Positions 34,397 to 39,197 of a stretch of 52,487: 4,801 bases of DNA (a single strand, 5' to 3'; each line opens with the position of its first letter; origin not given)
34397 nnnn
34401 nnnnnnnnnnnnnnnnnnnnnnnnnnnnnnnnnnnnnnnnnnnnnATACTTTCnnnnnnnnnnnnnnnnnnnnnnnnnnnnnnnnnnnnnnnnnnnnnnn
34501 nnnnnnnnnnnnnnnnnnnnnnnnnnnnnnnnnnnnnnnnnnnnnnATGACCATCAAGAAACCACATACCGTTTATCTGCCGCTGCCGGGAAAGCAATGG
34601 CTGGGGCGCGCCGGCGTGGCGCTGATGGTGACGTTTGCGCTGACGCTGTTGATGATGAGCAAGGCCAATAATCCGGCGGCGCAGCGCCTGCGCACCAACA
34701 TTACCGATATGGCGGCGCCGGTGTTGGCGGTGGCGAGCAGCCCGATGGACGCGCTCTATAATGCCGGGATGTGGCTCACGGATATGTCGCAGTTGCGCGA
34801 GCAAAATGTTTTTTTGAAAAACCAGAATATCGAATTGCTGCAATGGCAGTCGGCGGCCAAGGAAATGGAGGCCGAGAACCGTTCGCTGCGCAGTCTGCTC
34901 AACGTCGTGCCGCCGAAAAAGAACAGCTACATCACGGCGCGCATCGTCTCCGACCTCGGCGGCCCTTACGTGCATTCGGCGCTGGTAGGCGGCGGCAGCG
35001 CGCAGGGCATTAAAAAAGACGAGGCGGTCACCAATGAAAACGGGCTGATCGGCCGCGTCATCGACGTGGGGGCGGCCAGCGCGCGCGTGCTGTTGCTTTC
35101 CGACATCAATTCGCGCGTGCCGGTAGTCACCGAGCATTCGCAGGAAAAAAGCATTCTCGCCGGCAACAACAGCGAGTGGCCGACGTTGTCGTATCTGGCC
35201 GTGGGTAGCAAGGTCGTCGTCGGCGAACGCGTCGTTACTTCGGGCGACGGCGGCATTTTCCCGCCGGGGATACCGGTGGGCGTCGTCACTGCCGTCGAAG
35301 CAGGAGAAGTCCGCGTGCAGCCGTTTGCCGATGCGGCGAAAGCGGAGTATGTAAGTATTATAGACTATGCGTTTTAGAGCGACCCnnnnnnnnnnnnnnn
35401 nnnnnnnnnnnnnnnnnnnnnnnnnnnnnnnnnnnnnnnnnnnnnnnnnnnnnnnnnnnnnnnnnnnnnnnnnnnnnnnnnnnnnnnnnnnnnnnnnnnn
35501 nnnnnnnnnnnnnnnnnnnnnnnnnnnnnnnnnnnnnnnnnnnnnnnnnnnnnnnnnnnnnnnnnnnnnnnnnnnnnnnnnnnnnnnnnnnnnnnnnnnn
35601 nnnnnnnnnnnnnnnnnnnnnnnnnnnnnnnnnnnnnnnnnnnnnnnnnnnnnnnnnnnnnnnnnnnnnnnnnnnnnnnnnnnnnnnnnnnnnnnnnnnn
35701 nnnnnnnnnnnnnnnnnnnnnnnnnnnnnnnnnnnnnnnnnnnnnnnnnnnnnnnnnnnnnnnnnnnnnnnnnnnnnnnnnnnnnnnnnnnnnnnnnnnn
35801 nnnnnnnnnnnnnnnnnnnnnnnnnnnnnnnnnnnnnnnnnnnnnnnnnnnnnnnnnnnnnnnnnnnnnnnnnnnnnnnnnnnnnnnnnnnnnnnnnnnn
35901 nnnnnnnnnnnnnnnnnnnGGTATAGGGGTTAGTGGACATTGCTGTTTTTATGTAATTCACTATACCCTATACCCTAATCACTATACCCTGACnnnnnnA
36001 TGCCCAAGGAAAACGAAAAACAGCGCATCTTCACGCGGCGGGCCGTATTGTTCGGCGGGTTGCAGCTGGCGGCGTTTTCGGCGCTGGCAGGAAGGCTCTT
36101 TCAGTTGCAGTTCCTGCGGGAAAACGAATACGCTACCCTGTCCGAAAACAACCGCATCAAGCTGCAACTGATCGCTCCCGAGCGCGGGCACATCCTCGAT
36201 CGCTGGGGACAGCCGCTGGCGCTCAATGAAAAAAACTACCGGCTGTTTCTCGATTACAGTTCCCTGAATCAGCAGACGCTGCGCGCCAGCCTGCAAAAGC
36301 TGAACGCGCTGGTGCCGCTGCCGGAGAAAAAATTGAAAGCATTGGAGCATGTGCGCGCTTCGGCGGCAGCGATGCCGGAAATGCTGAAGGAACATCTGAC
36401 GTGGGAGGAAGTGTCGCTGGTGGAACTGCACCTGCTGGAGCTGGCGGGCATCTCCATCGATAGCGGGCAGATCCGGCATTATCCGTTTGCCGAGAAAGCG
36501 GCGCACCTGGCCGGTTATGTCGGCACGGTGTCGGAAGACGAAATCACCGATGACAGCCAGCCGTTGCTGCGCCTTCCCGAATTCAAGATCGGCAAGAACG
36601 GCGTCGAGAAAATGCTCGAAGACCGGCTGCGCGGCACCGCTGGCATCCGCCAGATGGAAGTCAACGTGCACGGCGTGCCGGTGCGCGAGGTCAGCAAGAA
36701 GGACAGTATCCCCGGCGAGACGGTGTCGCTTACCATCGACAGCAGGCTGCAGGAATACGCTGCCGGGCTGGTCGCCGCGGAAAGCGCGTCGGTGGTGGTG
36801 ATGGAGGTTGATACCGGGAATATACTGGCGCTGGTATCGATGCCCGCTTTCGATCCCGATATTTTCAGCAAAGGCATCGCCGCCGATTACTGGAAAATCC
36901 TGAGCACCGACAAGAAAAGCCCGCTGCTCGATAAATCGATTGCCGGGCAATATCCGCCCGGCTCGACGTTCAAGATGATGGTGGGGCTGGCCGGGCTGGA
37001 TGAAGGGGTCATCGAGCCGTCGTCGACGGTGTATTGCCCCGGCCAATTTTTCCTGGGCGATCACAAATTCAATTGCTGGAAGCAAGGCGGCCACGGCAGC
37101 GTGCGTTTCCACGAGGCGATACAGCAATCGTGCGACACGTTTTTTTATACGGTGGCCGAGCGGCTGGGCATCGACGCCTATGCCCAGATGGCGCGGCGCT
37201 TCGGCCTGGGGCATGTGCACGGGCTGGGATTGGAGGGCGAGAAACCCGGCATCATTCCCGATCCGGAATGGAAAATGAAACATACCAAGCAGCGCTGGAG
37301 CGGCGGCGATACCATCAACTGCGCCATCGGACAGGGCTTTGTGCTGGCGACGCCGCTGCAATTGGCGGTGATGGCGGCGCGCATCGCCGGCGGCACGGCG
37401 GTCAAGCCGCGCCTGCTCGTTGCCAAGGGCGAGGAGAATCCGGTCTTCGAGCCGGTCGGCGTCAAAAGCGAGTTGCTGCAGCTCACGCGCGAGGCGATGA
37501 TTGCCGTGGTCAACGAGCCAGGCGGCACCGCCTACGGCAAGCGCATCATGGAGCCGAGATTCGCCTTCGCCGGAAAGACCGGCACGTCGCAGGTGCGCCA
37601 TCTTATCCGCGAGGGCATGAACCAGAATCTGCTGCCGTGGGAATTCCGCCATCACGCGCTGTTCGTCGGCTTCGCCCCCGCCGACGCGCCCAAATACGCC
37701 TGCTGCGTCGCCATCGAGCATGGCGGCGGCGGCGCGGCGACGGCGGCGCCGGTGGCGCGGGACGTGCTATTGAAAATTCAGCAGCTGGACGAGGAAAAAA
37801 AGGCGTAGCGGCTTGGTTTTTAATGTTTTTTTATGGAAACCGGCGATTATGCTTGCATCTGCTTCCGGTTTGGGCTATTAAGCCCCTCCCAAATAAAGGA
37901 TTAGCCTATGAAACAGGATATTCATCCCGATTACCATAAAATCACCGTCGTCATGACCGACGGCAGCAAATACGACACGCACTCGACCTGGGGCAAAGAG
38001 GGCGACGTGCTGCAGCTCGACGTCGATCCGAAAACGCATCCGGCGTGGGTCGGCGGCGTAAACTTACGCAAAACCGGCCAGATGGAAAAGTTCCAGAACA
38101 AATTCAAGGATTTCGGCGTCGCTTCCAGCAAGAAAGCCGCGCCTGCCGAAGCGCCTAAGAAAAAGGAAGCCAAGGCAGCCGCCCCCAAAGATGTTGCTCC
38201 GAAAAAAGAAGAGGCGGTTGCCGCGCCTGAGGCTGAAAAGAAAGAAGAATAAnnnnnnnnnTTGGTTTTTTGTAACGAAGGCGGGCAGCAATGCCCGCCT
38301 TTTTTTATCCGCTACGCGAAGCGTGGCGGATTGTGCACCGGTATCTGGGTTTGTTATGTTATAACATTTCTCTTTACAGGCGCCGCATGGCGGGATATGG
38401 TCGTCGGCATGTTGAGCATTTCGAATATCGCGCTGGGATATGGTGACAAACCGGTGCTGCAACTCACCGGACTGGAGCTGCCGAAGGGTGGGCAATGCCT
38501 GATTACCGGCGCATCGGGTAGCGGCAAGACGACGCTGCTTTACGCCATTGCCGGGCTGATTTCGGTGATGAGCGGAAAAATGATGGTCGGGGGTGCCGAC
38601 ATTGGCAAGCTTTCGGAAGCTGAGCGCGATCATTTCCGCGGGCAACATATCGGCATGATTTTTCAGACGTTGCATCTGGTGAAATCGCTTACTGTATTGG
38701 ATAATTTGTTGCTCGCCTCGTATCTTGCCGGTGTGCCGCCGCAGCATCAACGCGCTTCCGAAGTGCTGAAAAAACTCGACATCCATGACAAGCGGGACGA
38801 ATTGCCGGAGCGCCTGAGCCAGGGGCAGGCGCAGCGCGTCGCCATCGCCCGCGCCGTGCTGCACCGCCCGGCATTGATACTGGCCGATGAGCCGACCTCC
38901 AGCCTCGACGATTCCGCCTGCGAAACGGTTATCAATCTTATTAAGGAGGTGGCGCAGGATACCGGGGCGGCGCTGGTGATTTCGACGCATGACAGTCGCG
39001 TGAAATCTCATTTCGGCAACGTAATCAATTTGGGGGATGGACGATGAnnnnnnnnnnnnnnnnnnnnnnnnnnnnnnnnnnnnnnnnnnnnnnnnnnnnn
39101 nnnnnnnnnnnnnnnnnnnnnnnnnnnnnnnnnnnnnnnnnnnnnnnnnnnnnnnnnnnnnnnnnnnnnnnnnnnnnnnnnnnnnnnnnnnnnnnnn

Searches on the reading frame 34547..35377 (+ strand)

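Call 77: search_protein_families(library=pfam, proteins=[window:34547-35377:+], max_evalue=0.00001)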
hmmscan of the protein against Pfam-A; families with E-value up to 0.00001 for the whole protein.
window:34547-35377:+ (276 aa): 1 family
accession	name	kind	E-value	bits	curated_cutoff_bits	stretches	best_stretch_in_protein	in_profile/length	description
PF04085.20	MreC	-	9e-33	113.6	28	1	138-272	6-146/147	Rod shape-determining protein MreC, barrel core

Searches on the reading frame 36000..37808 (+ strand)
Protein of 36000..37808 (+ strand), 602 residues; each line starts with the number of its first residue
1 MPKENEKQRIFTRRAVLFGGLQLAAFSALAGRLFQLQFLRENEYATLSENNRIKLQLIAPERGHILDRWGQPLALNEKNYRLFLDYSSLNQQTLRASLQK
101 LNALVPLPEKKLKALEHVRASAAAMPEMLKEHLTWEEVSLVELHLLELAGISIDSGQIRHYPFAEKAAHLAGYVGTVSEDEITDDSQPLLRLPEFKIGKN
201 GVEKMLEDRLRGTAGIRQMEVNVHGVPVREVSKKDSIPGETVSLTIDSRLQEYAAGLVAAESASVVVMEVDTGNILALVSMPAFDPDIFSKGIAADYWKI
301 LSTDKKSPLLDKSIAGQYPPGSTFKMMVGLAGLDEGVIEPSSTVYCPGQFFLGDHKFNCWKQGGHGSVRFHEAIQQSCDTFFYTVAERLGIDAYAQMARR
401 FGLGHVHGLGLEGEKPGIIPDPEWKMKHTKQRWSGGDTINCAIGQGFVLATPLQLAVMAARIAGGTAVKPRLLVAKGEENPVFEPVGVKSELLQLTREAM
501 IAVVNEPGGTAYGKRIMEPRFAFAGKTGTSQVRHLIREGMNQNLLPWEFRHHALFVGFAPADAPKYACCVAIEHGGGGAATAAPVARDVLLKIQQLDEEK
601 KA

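Call 77: search_protein_families(library=pfam, proteins=[window:36000-37808:+], max_evalue=0.00001)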
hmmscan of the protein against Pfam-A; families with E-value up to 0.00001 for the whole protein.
window:36000-37808:+ (602 aa): 2 families
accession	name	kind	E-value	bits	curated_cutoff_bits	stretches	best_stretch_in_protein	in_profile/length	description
PF00905.27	Transpeptidase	-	1.1e-59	202.5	22.1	1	264-590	2-298/299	Penicillin binding protein transpeptidase domain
PF03717.20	PBP_dimer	-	1.5e-36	126.9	24.4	1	58-231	2-179/180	Penicillin-binding Protein dimerisation domain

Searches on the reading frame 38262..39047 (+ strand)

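Call 77: search_protein_families(library=pfam, proteins=[window:38262-39047:+], max_evalue=0.00001)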
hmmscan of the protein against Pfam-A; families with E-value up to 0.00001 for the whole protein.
window:38262-39047:+ (261 aa): 2 families
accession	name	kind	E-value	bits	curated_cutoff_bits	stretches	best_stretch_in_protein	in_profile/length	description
PF00005.33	ABC_tran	-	6.3e-31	108.2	25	1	71-213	6-137/137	ABC transporter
PF13304.12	AAA_21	-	5.5e-09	37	27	0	168-245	221-300/304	AAA domain, putative AbiEii toxin, Type IV TA system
